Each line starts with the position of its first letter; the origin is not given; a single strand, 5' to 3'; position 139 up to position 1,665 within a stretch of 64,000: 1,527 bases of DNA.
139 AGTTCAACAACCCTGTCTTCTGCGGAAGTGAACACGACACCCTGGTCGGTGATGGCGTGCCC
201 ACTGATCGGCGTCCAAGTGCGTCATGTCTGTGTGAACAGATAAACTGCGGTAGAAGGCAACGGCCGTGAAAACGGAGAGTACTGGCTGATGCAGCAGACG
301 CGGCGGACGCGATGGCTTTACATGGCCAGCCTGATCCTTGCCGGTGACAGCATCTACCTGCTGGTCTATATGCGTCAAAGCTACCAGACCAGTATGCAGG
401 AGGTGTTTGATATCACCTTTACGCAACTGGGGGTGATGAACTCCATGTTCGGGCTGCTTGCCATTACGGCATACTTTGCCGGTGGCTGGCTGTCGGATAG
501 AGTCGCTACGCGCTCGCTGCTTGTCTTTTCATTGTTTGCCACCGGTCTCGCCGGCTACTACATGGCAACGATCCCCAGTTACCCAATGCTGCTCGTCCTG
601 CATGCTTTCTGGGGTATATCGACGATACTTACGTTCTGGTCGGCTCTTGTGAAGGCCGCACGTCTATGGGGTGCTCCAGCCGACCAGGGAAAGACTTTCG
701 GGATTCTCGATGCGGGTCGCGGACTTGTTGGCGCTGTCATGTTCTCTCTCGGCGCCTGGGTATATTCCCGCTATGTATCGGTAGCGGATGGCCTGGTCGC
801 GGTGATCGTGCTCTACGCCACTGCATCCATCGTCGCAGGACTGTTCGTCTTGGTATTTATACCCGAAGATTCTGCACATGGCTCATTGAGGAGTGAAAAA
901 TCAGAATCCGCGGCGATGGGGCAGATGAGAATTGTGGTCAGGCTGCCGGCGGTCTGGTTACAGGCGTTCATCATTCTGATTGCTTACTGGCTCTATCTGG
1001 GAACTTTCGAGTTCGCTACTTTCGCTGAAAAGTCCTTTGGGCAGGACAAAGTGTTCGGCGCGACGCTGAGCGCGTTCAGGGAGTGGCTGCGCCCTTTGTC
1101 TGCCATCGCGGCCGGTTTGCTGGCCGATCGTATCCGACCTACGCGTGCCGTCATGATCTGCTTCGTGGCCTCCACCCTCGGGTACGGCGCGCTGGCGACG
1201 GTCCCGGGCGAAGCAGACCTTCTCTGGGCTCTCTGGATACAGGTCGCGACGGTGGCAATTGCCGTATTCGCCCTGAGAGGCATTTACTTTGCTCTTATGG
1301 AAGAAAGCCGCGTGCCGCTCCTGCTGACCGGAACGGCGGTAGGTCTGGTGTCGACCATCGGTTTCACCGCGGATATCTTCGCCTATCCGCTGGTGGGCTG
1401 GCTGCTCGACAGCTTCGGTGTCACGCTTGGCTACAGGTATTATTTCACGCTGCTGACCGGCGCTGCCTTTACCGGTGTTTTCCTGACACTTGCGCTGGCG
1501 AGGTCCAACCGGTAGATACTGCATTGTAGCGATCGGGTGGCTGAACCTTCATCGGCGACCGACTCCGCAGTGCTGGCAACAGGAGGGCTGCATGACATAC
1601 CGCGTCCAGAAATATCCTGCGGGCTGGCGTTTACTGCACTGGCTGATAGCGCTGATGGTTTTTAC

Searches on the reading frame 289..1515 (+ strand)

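Call 93: search_protein_families(library=pfam, proteins=[window:289-1515:+], max_evalue=0.000001)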
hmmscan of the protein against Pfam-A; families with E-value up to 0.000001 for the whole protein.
window:289-1515:+ (408 aa): 1 family
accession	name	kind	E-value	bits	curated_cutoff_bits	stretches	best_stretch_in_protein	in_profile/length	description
PF07690.21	MFS_1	-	7.7e-23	81.4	33.4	1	34-337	21-319/347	Major Facilitator Superfamily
